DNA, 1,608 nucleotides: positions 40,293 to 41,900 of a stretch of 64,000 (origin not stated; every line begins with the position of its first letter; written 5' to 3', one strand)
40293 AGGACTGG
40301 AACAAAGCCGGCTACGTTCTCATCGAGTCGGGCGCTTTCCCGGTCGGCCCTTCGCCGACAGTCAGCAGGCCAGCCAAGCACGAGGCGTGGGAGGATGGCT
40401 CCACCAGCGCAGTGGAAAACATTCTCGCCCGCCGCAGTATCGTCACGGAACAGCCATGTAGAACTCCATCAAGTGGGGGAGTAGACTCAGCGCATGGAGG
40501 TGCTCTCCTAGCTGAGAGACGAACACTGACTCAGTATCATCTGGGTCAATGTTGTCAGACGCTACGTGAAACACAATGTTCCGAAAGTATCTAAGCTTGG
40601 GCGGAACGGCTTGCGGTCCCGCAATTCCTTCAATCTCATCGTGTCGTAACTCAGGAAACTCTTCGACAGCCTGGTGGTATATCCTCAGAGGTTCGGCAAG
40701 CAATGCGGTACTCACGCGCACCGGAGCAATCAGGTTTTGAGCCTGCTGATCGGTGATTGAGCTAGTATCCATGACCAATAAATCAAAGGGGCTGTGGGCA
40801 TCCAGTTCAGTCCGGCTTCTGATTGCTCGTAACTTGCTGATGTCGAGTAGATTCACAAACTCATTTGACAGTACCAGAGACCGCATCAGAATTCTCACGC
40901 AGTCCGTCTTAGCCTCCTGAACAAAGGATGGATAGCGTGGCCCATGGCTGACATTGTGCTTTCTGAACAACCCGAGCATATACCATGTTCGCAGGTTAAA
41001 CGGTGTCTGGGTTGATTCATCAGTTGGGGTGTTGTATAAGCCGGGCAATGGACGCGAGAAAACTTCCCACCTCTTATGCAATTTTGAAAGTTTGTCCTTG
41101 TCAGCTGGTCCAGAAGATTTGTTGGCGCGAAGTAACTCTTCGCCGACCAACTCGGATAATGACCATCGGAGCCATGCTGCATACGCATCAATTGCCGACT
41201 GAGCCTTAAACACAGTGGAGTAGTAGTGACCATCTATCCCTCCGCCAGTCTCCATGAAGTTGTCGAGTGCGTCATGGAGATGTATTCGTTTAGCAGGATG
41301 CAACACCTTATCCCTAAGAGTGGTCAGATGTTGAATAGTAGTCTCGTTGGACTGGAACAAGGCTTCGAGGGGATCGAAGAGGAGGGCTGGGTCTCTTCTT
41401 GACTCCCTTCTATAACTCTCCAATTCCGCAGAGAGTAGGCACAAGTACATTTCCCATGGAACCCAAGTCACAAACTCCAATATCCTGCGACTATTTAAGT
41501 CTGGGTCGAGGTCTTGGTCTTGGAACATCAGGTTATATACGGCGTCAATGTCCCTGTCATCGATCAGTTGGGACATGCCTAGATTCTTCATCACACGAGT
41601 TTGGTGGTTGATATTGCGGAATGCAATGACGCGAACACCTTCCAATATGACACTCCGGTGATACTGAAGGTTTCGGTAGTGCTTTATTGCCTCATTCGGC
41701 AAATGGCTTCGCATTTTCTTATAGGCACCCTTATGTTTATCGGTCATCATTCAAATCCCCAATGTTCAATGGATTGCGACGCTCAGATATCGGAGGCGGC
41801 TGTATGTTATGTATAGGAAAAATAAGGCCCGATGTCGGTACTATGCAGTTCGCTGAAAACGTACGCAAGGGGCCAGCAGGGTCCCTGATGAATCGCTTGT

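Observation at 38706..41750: Two adjacent uncharacterised proteins carrying three HEPN-type Rx4H motifs: candidate novel RNase-based defence or abortive-infection module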

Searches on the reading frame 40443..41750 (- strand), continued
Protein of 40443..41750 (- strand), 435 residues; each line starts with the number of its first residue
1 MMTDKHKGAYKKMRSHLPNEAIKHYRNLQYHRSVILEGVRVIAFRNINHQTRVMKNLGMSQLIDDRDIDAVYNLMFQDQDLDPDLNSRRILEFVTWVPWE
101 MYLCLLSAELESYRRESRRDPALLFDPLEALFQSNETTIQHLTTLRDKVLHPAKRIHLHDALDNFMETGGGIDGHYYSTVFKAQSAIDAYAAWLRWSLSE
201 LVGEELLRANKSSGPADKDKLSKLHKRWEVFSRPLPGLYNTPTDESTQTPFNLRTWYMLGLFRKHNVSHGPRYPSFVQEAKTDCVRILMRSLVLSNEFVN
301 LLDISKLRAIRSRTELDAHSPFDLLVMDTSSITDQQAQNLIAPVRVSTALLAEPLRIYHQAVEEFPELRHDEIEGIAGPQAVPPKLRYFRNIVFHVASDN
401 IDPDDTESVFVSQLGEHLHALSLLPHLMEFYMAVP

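Call 85: search_protein_families(library=pfam, alignment_id=A5, max_evalue=1)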
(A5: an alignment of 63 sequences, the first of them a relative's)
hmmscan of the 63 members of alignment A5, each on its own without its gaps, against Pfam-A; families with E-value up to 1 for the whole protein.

A. member 1, P0052 (434 aa): 0 families

B. families by the number of members that match (of 63 scanned): 50 families (the first 25 are shown)
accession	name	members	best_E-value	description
PF18730.6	HEPN_Cthe2314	2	5e-05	Cthe_2314-like HEPN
PF18731.6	HEPN_Swt1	2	0.0012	Swt1-like HEPN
PF25467.1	NOL9_C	2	0.0088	NOL9-like, C-terminal domain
PF13643.11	DUF4145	2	0.052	Domain of unknown function (DUF4145)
PF25306.1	DUF7880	1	0.00055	Domain of unknown function (DUF7880)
PF11455.13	MazE-like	1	0.0034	Antitoxin MazE-like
PF07631.16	PSD4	1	0.0037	Protein of unknown function (DUF1592)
PF12258.13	Microcephalin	1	0.0095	Microcephalin protein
PF04286.17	DUF445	1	0.015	Protein of unknown function (DUF445)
PF16881.10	LIAS_N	1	0.025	N-terminal domain of lipoyl synthase of Radical_SAM family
PF14203.11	TTRAP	1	0.027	Putative transposon-transfer assisting protein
PF11969.13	DcpS_C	1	0.029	Scavenger mRNA decapping enzyme C-term binding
PF10118.14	Metal_hydrol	1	0.029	Predicted metal-dependent hydrolase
PF17607.7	DUF5503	1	0.04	Family of unknown function (DUF5503)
PF03097.24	BRO1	1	0.042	BRO1-like domain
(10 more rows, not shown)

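Call 89: fold_search(model_id=the predicted structure, library=viral)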
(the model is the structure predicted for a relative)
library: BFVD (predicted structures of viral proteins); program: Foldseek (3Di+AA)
matches with E <= 10: 182; with E <= 0.001: 0
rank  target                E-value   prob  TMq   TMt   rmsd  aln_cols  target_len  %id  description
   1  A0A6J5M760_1          1.7e-01  0.09  0.11  0.07  34.9       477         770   11  N-acetyltransferase domain-containing protein [uncultured Caudovirales phage]
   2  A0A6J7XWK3            3.1e-01  0.06  0.10  0.07  33.2       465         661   12  Uncharacterized protein [uncultured Caudovirales phage]
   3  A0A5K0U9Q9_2          3.8e-01  0.06  0.10  0.06  34.5       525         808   12  Ankyrin repeat protein [Yasminevirus sp. GU-2018]
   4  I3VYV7                3.9e-01  0.09  0.13  0.08  23.1       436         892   10  (no name in the UniProt tables at hand)
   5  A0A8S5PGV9            3.9e-01  0.08  0.12  0.10  20.1       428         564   11  Minor capsid protein [Siphoviridae sp. ctwDU14]
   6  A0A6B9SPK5            4.1e-01  0.09  0.12  0.13  25.6       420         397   13  (no name in the UniProt tables at hand)
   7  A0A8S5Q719            7.5e-01  0.06  0.11  0.05  25.4       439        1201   12  Uncharacterized protein [Myoviridae sp. ctTRu92]
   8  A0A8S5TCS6            7.5e-01  0.04  0.11  0.07  26.5       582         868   10  Structural protein [Podoviridae sp. ctlMy11]
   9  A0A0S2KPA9            7.8e-01  0.06  0.09  0.09  31.6       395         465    9  53 kDa protein [Penicillium aurantiogriseum fusarivirus 1]
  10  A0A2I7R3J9            7.8e-01  0.06  0.11  0.08  30.4       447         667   12  (no name in the UniProt tables at hand)
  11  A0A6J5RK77            8.2e-01  0.07  0.14  0.12  28.3       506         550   12  Uncharacterized protein [uncultured Caudovirales phage]
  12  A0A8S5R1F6            8.9e-01  0.04  0.10  0.06  30.4       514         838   12  Minor tail protein [Myoviridae sp. cteBs22]
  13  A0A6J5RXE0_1          9.3e-01  0.05  0.10  0.04  30.3       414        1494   12  Uncharacterized protein [uncultured Caudovirales phage]
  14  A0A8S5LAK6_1          9.3e-01  0.04  0.12  0.05  25.3       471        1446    9  RNA polymerase [Podoviridae sp. ctBev14]
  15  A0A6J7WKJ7            1.0e+00  0.08  0.11  0.11  32.4       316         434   11  Uncharacterized protein (Fragment) [uncultured Caudovirales phage]
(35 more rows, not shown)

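Call 94: list_cluster_members(proteins=[P0059, P0090, P0094, P0003, P0034])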
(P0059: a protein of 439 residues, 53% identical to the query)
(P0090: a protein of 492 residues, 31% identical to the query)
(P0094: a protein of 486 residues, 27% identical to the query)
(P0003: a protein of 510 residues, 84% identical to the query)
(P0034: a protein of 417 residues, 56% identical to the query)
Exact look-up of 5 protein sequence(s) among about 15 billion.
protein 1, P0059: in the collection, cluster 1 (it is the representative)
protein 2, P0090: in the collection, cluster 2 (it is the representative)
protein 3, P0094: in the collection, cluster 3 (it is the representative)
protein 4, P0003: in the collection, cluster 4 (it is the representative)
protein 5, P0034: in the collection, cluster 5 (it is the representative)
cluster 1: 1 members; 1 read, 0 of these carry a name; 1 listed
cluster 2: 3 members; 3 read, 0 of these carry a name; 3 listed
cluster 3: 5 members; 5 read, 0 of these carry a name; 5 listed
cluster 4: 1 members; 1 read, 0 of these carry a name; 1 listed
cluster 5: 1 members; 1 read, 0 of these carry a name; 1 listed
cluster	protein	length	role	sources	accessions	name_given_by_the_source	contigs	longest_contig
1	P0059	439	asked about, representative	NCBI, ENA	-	-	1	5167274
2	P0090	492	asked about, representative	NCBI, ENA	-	-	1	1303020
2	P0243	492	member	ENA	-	-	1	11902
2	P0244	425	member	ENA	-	-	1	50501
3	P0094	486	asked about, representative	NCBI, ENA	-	-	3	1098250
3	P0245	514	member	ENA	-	-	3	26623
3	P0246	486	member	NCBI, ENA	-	-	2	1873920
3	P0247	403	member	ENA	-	-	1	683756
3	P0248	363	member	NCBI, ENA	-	-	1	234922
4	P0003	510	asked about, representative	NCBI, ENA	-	-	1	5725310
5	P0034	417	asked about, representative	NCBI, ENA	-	-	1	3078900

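Call 98: search_solved_structures(query=A5, max_evalue=10, show_alignments=3)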
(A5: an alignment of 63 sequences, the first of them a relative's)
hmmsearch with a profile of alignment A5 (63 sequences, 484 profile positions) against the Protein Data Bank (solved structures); distinct sequences matched with E-value up to 10: 6.
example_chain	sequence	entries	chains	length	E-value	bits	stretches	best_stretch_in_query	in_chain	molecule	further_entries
2lse_A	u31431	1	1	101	0.38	12.8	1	186-283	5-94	Four Helix Bundle Protein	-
7uek_A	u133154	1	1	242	0.43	12.6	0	224-273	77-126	OT3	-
9r1o_A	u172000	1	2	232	1.1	11.2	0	192-275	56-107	sc-apCC-6-DPH-NR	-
8qad_A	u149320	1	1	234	3.1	9.7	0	177-277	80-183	sc-apCC-6-LLIA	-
8a3k_UNK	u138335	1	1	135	4.1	9.4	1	191-278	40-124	sc-apCC-4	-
9r1m_A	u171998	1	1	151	6.2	8.8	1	190-274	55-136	sc-apCC-4-LMF-1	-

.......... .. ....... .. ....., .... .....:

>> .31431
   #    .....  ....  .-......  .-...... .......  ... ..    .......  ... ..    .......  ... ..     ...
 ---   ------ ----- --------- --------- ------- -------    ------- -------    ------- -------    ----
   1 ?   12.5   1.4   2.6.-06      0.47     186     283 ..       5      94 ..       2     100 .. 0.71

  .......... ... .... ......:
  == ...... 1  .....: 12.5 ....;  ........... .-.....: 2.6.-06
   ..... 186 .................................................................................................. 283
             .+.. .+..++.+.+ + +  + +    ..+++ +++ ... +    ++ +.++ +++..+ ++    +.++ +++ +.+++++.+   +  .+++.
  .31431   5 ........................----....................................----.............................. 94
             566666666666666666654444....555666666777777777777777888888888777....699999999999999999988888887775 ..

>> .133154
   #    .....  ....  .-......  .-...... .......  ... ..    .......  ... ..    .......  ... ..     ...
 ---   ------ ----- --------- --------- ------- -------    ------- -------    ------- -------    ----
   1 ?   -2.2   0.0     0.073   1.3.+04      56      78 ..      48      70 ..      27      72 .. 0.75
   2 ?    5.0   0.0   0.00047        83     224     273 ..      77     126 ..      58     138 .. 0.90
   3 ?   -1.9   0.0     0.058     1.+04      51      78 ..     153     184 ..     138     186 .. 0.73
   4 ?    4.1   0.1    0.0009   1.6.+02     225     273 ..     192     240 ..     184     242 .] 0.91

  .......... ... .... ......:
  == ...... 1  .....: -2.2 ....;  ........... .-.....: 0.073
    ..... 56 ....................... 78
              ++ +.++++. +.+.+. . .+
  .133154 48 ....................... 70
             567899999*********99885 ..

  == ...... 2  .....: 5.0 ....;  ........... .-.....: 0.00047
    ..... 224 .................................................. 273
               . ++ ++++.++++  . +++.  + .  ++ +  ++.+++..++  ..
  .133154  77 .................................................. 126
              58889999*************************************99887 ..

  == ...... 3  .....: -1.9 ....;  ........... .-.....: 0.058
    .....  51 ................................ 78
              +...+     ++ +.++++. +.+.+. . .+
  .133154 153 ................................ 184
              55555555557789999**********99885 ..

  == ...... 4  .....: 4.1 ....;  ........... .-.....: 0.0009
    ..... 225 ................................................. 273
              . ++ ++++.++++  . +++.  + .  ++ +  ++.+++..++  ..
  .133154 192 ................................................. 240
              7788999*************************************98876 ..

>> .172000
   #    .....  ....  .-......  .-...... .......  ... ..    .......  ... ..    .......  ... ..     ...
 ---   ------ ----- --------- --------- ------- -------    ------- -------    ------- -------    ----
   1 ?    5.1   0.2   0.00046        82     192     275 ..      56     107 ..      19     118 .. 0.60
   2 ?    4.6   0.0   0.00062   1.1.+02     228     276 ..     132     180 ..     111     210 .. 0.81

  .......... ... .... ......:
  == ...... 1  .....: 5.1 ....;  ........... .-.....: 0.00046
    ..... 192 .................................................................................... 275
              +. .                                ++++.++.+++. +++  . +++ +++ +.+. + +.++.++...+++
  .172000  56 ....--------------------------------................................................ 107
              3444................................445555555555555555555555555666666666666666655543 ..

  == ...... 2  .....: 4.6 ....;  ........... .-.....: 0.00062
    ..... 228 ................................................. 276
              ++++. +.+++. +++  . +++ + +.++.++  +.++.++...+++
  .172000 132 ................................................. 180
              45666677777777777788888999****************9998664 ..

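Call 110: find_encoding_contigs(protein=P0096, flank=8000, max_places=2)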
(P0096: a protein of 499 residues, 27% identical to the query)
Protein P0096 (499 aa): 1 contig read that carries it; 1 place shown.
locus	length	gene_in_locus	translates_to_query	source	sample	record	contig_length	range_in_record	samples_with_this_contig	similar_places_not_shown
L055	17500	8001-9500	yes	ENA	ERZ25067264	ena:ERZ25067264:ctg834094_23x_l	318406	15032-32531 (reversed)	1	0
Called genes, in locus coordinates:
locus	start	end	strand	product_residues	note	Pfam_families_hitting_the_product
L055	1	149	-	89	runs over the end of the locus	-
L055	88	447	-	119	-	-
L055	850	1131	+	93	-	PF15919:HicB_lk_antitox (weak)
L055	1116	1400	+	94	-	PF07927:HicA_toxin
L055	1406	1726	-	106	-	PF12762:DDE_Tnp_IS1595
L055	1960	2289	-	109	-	PF12760:Zn_ribbon_IS1595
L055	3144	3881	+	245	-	PF22022:Phage_int_M, PF00589:Phage_integrase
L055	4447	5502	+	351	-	PF01939:NucS_C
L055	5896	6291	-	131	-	PF01695:IstB_IS21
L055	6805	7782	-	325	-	-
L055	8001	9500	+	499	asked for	-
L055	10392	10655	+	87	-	PF04221:RelB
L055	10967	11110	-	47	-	-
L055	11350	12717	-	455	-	PF01235:Na_Ala_symp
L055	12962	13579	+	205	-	PF02668:TauD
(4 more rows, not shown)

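Call 111: find_encoding_contigs(protein=P0087, flank=8000, max_places=2)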
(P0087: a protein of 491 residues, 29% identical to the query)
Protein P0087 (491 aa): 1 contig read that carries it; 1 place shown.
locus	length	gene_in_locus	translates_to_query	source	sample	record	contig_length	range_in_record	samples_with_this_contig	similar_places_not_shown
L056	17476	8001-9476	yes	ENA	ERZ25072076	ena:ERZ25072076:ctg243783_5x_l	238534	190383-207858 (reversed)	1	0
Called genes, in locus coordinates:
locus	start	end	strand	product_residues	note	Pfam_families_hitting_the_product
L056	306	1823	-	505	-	PF13589:HATPase_c_3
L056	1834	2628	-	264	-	-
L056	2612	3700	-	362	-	PF04851:ResIII (weak), PF18766:SWI2_SNF2 (weak), PF16203:ERCC3_RAD25_C (weak), PF00271:Helicase_C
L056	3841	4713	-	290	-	PF01555:N6_N4_Mtase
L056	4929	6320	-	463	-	PF05598:DUF772, PF01609:DDE_Tnp_1, PF13751:DDE_Tnp_1_6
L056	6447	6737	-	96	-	PF14384:BrnA_antitoxin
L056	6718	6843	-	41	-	-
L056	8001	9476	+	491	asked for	-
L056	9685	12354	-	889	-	PF01170:UPF0020 (faint), PF01555:N6_N4_Mtase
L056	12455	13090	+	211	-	-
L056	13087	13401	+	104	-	-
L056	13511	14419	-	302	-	PF14022:DUF4238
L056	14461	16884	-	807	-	PF01590:GAF, PF13185:GAF_2, PF00989:PAS (weak), PF00512:HisKA, PF02518:HATPase_c, PF00072:Response_reg, PF00486:Trans_reg_C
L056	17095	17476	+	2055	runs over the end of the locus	PF16709:SCAB-Ig (faint), PF23197:IG_AIR9 (faint), PF25788:Ig_Rha78A_N (faint), PF00082:Peptidase_S8, PF01483:P_proprotein, PF00041:fn3, PF01108:Tissue_fac (faint), PF00041:fn3, +2 more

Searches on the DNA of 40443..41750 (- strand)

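Call 65: search_rna_families(sources=[L002, L006, L009, L046, L047, L048, L049], threshold=gathering)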
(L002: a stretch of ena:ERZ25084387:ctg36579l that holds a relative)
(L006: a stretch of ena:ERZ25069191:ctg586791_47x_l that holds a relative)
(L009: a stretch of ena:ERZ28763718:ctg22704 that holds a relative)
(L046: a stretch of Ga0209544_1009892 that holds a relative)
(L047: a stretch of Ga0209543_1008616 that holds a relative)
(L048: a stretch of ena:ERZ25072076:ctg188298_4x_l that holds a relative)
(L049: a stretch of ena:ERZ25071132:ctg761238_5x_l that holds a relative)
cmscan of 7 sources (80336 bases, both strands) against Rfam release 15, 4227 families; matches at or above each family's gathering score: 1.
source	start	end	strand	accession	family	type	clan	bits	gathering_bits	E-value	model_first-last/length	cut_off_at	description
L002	16270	16343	+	RF00005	tRNA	Gene; tRNA;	CL00001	68.1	29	1.3e-12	1-71/71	no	tRNA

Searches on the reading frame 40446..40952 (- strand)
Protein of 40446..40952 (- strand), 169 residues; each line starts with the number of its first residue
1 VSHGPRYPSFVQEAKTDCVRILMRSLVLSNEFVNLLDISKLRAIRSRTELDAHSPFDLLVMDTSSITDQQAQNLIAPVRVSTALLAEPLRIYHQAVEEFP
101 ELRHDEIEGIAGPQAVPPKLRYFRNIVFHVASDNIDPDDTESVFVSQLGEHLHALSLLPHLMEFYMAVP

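Call 107: search_protein_families(library=pfam, alignment_id=A8, max_evalue=1)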
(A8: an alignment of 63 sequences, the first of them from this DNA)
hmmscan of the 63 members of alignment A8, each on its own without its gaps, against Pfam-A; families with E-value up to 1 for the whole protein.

A. member 1, seq(169 aa): 0 families

B. families by the number of members that match (of 63 scanned): 29 families (the first 25 are shown)
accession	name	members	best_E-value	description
PF16881.10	LIAS_N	1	0.0054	N-terminal domain of lipoyl synthase of Radical_SAM family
PF18730.6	HEPN_Cthe2314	1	0.0063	Cthe_2314-like HEPN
PF03429.18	MSP1b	1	0.033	Major surface protein 1B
PF18263.7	MCM6_C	1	0.049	MCM6 C-terminal winged-helix domain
PF01816.23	LRV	1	0.049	Leucine rich repeat variant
PF23713.2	WH_Egal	1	0.05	Egalitarian winged helix domain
PF18101.7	Pan3_PK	1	0.07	Pan3 Pseudokinase domain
PF10744.14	Med1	1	0.072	Mediator of RNA polymerase II transcription subunit 1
PF09487.15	HrpB2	1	0.092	Bacterial type III secretion protein (HrpB2)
PF02650.20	HTH_WhiA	1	0.1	WhiA C-terminal HTH domain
PF19575.5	HTH_58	1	0.1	Helix-turn-helix domain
PF21256.2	TetR_C_5-like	1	0.11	Tetracyclin repressor-like, C-terminal domain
PF24064.2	HTH_NPRL3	1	0.12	GATOR1 complex protein NPRL3, C-terminal HTH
PF09823.15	DUF2357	1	0.12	Domain of unknown function (DUF2357)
PF14679.12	FANCI_HD1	1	0.13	FANCI helical domain 1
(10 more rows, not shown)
